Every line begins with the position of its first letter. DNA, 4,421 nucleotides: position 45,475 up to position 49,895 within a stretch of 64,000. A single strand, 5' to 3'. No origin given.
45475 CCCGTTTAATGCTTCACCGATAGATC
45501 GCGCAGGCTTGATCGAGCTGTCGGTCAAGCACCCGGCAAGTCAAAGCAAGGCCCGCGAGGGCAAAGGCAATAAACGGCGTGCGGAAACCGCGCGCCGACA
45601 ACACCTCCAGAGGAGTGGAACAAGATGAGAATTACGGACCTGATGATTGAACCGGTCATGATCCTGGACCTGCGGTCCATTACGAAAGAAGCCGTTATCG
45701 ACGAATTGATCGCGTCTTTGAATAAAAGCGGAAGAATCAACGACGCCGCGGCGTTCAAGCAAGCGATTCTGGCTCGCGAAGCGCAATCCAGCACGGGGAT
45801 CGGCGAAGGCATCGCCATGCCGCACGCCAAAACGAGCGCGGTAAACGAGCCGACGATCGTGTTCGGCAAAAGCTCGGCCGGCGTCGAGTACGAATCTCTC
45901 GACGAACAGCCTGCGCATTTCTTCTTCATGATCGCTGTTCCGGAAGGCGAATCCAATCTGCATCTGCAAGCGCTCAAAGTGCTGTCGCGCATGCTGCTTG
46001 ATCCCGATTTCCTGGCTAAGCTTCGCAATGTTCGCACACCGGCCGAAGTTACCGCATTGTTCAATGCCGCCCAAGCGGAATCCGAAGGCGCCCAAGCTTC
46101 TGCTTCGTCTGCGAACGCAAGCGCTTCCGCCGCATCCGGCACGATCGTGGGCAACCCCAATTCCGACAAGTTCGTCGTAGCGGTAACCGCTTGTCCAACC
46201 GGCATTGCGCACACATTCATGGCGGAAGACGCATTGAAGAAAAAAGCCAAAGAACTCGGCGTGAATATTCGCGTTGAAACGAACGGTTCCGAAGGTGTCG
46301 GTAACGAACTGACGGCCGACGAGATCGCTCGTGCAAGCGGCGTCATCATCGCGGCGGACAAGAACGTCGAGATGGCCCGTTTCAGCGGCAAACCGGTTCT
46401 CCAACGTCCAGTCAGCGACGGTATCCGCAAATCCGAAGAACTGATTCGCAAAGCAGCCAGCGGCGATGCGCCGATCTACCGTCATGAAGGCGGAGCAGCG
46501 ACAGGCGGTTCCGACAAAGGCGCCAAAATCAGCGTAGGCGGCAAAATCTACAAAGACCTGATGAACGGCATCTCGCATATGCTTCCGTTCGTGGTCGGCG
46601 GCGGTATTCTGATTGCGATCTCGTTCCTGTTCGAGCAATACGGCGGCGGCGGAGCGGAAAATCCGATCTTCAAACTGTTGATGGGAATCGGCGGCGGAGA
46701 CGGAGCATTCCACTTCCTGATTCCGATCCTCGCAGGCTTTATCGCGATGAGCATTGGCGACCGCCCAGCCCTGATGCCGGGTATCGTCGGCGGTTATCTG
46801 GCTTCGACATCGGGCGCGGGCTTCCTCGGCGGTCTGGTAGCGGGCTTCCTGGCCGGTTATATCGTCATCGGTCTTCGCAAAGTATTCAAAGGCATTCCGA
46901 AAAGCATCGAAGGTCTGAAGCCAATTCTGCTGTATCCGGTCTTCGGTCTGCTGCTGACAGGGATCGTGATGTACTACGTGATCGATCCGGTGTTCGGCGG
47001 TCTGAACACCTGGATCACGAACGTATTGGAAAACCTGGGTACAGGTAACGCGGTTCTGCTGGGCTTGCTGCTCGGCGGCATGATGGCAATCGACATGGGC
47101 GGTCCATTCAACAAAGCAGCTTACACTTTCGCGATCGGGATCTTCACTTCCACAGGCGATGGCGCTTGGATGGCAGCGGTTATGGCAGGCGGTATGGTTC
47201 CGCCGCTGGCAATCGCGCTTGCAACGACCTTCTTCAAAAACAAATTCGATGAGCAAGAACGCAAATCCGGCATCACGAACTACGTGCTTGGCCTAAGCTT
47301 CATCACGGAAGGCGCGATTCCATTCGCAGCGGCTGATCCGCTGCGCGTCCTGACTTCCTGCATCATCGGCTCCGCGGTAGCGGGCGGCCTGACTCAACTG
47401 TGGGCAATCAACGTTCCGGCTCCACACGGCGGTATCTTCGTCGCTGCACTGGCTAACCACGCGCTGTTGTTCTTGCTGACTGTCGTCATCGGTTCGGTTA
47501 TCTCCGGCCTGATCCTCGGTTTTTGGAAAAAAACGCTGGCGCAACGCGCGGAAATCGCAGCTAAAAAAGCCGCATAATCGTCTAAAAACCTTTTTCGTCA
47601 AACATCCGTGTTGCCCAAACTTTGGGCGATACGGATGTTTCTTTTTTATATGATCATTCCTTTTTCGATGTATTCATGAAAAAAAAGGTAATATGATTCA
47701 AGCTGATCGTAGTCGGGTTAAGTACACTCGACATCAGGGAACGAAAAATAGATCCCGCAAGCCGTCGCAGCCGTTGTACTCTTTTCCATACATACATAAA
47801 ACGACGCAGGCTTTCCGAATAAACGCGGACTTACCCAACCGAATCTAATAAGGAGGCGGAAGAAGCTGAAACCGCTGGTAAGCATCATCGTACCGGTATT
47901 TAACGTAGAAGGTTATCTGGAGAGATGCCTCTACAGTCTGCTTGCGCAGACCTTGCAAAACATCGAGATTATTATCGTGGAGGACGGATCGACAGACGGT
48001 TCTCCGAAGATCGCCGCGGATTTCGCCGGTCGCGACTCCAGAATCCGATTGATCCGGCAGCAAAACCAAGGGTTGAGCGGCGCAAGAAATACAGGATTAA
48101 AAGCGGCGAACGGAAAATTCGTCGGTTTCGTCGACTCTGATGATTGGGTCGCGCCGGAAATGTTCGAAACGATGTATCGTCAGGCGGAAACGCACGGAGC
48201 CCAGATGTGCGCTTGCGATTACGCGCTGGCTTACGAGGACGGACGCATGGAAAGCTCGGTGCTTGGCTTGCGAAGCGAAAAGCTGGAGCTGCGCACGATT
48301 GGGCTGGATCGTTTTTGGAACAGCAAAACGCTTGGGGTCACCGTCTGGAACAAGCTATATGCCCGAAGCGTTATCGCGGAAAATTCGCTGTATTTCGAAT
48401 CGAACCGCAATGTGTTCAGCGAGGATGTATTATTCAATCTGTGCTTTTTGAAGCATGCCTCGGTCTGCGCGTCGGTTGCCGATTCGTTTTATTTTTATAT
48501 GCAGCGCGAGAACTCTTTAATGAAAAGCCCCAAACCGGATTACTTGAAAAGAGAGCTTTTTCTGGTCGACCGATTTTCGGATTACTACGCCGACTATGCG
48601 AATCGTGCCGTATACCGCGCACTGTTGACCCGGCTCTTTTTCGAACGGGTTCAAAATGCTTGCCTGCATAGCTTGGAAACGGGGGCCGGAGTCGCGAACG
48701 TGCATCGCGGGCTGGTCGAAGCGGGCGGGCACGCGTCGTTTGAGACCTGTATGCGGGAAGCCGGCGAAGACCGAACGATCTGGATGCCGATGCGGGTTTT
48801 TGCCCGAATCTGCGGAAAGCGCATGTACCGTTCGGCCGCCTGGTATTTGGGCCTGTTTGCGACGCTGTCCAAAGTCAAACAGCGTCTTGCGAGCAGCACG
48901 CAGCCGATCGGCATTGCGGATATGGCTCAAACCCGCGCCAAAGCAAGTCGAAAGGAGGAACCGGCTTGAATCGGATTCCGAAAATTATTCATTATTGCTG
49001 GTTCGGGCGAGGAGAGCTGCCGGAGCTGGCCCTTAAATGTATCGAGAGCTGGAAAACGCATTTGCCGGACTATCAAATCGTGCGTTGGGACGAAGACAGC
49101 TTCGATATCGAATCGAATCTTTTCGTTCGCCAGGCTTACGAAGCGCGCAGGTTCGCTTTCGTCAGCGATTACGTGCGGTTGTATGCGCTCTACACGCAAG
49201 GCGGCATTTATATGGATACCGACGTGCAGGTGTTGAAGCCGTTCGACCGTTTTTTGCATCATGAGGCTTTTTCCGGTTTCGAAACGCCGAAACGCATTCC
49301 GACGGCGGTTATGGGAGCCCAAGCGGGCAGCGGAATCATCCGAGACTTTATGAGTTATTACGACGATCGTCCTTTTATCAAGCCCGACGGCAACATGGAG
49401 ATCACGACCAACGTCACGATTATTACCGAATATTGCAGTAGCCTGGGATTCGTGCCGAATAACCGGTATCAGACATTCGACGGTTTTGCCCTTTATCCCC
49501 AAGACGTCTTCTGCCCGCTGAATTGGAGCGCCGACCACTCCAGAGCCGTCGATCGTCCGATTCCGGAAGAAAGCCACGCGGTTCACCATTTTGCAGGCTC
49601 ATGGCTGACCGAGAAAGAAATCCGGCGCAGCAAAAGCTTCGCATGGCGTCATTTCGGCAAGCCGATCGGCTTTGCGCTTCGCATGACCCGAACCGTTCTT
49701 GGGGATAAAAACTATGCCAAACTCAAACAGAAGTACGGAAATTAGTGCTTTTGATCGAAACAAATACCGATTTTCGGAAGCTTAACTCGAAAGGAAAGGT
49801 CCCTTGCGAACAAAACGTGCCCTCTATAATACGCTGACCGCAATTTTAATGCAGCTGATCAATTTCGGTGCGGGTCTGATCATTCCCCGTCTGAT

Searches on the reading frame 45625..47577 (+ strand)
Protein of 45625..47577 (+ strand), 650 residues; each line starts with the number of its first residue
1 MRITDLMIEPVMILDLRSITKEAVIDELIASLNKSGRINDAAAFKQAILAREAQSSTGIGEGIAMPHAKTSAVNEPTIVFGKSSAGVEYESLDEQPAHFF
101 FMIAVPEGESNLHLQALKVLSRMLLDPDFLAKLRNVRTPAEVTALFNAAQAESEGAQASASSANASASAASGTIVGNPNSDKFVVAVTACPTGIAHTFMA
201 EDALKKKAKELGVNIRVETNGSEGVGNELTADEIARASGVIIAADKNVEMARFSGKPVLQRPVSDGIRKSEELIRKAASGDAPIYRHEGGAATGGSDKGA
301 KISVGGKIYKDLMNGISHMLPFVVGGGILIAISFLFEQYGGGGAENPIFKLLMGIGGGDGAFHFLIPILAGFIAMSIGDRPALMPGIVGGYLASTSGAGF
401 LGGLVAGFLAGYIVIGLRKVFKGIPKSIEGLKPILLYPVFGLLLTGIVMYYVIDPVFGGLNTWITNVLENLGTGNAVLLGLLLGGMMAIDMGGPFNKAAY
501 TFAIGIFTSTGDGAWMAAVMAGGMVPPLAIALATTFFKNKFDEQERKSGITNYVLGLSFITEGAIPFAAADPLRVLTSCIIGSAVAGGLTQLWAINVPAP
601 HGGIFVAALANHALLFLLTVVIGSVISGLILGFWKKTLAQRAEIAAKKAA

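Call 7: search_protein_families(library=pfam, proteins=[window:45625-47577:+])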
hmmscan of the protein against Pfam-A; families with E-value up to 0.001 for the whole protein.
window:45625-47577:+ (650 aa): 3 families
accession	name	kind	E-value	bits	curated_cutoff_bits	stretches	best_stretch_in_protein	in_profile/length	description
PF00359.27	PTS_EIIA_2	-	2.6e-37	128.4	27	1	14-147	10-142/144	Phosphoenolpyruvate-dependent sugar phosphotransferase system, EIIA 2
PF02302.22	PTS_IIB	-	1e-20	74.6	23.6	1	185-275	1-89/90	PTS system, Lactose/Cellobiose specific IIB subunit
PF02378.23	PTS_EIIC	-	1.1e-16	61.3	30.7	1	314-582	2-319/319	Phosphotransferase system, EIIC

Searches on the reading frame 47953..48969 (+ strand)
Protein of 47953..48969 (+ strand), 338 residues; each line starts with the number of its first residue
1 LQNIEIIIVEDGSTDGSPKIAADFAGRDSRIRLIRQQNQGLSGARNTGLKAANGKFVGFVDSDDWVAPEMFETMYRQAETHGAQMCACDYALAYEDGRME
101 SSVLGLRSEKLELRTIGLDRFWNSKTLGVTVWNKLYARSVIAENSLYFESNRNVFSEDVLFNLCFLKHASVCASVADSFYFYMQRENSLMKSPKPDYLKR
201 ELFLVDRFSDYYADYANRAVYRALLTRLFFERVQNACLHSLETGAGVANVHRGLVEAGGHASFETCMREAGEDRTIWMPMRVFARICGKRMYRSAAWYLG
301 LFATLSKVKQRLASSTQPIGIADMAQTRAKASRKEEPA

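Call 16: search_protein_families(library=pfam, proteins=[window:47953-48969:+], max_evalue=0.00001)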
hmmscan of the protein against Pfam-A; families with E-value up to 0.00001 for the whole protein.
window:47953-48969:+ (338 aa): 2 families
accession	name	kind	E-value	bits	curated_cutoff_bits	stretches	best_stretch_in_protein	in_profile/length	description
PF00535.33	Glycos_transf_2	-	7.8e-29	101.2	23.3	1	2-141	26-164/168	Glycosyl transferase family 2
PF10111.15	Glyco_tranf_2_2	-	1.9e-08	34.6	27.3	1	2-81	28-109/276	Glycosyltransferase like family 2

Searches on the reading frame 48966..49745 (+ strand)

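Call 16: search_protein_families(library=pfam, proteins=[window:48966-49745:+], max_evalue=0.00001)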
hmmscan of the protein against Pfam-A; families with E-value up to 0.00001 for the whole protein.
window:48966-49745:+ (259 aa): 3 families
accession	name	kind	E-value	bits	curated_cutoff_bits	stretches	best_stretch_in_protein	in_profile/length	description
PF04488.21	Gly_transf_sug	-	1.6e-17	64.4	23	1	19-102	1-92/93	Glycosyltransferase sugar-binding region containing DXD motif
PF05704.18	Caps_synth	-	9.4e-11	42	24.5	1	4-109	46-156/278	Capsular polysaccharide synthesis protein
PF12919.13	TcdA_TcdB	-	8.8e-08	32.2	23.6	0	63-87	170-194/382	TcdA/TcdB catalytic glycosyltransferase domain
